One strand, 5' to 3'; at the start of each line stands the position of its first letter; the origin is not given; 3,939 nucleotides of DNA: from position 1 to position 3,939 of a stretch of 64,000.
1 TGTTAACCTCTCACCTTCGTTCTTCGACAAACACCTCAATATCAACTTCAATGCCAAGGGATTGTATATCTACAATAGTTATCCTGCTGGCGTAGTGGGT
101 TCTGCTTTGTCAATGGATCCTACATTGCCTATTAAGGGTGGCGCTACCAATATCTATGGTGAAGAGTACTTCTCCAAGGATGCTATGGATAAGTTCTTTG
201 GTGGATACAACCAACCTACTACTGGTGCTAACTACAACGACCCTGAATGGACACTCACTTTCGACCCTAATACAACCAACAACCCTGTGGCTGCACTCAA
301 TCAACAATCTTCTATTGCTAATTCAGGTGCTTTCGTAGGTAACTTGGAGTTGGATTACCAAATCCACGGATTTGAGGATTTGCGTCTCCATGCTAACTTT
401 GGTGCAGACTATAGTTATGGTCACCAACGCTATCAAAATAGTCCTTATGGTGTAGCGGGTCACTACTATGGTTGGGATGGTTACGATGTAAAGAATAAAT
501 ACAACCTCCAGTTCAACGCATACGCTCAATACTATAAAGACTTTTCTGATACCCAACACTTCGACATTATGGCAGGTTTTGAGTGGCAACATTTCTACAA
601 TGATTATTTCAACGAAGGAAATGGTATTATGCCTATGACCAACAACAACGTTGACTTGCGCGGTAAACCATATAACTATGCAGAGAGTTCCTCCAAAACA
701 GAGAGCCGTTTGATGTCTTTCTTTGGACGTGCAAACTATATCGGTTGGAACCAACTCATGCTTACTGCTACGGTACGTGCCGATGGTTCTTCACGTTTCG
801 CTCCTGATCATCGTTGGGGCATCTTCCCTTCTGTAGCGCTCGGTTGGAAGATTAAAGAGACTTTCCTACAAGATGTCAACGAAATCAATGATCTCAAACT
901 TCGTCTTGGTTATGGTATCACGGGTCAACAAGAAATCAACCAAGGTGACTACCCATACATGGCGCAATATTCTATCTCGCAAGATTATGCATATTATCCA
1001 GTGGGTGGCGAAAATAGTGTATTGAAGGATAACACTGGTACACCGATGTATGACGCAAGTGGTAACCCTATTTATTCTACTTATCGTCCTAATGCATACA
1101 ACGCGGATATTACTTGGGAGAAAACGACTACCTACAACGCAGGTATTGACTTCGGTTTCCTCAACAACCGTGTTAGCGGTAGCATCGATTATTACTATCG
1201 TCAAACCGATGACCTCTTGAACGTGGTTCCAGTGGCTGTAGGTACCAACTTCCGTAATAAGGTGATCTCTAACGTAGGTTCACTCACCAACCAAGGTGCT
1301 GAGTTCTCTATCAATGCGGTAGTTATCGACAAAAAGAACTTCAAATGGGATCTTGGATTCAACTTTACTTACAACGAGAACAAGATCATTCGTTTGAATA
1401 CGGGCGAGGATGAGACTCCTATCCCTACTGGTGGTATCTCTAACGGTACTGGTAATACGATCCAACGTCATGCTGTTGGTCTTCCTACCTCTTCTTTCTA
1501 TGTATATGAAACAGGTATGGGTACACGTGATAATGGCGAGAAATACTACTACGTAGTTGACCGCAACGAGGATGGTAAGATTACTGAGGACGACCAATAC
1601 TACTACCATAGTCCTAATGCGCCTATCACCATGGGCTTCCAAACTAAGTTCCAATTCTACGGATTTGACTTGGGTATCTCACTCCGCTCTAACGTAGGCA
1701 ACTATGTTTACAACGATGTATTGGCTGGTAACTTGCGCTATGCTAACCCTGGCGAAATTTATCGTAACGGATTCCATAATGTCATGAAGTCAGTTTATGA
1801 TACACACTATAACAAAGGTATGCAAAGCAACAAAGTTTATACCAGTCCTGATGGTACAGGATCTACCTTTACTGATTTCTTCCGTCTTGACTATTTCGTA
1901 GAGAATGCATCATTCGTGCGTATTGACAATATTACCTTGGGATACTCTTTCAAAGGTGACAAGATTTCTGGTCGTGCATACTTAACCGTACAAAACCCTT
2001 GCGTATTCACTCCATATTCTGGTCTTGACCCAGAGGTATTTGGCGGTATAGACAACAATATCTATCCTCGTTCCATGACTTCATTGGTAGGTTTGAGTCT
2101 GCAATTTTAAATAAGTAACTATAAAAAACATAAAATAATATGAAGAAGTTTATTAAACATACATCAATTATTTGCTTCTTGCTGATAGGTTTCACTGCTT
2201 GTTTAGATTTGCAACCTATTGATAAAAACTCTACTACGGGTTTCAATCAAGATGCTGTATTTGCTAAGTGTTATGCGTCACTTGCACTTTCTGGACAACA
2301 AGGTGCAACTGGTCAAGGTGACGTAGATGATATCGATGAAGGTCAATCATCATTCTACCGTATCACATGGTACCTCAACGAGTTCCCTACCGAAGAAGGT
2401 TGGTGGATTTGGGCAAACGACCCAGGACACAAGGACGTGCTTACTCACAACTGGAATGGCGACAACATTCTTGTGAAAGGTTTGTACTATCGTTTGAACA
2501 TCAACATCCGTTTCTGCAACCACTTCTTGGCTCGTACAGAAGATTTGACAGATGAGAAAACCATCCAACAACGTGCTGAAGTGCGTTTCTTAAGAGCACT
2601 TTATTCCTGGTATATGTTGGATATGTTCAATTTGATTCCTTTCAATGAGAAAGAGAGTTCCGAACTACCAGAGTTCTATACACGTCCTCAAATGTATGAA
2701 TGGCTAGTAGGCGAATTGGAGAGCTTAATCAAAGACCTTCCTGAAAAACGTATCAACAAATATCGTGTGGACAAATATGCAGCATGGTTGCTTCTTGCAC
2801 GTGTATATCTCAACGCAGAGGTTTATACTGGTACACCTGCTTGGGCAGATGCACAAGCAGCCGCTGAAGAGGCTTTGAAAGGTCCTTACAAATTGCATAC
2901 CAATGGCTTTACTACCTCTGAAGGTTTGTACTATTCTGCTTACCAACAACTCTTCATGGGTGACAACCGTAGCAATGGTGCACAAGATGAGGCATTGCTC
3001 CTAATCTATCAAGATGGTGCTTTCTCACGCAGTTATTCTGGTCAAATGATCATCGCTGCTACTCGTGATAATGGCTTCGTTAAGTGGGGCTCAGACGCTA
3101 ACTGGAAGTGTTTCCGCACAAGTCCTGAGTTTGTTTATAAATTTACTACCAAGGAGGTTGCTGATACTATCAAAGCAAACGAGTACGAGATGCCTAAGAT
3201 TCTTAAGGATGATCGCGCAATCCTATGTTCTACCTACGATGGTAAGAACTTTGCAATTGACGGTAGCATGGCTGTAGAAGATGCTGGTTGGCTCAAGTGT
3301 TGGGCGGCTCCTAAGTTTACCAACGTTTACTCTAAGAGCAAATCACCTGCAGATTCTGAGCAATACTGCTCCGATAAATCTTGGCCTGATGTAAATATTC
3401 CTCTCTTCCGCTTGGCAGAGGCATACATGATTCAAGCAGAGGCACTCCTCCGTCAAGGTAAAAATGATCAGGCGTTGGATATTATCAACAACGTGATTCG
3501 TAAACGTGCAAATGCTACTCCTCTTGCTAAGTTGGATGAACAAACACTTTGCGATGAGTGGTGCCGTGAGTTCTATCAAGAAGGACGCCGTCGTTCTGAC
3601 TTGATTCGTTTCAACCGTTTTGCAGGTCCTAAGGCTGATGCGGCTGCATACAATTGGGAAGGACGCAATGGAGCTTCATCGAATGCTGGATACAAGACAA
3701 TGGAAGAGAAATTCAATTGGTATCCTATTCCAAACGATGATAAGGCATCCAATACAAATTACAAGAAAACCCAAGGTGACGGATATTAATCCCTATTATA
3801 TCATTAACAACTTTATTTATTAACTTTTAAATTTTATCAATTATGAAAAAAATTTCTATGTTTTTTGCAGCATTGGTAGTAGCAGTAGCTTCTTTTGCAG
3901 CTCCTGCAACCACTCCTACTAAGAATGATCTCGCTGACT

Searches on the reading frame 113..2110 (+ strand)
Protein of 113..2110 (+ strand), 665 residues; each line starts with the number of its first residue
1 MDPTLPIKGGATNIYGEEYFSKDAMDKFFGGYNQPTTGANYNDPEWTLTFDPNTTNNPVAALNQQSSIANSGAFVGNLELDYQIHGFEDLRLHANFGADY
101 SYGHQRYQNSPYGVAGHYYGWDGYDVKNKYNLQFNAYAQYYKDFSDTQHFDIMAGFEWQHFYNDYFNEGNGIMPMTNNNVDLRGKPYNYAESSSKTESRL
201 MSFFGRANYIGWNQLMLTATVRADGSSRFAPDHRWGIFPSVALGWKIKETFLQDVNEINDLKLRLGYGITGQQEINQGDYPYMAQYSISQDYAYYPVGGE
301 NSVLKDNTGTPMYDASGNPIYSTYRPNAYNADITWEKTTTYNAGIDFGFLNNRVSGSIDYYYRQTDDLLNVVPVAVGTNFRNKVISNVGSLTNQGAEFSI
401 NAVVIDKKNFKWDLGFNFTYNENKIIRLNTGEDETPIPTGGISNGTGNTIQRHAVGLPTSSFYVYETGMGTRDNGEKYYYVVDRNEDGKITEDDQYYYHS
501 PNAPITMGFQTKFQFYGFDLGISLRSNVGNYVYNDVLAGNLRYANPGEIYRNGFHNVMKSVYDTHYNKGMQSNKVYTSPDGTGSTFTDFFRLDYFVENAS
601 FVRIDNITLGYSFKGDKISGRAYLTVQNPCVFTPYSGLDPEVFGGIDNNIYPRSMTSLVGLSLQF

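Call 81: search_protein_families(library=pfam, proteins=[window:113-2110:+], max_evalue=0.00001)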
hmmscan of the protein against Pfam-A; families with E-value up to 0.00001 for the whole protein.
window:113-2110:+ (665 aa): 1 family
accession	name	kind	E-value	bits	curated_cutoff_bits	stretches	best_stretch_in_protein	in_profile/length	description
PF00593.30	TonB_dep_Rec_b-barrel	-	4.4e-17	63.5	27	1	30-462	19-377/436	TonB dependent receptor-like, beta-barrel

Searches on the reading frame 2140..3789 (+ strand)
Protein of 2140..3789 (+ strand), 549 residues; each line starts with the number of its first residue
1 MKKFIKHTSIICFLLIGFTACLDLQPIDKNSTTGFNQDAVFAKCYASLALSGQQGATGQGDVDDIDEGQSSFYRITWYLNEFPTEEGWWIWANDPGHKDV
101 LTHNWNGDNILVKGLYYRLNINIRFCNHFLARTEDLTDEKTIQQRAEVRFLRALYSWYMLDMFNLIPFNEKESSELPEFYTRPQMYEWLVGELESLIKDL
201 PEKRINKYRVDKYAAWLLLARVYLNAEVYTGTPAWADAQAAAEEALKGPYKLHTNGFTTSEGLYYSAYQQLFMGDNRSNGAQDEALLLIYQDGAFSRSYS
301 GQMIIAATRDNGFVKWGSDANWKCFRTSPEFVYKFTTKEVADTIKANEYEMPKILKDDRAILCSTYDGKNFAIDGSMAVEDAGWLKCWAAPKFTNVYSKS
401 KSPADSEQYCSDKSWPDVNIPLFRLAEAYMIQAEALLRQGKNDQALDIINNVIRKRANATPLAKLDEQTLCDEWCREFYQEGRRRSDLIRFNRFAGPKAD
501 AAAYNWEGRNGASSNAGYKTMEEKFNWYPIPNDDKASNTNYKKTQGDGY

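Call 81: search_protein_families(library=pfam, proteins=[window:2140-3789:+], max_evalue=0.00001)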
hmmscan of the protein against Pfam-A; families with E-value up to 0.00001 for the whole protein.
window:2140-3789:+ (549 aa): 2 families
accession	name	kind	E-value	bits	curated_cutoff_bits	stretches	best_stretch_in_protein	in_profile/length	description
PF07980.17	SusD_RagB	-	8.7e-20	72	23.1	1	312-544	24-294/297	SusD family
PF14322.12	SusD-like_3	-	7.9e-08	33.2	27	1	101-224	63-191/191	Starch-binding associating with outer membrane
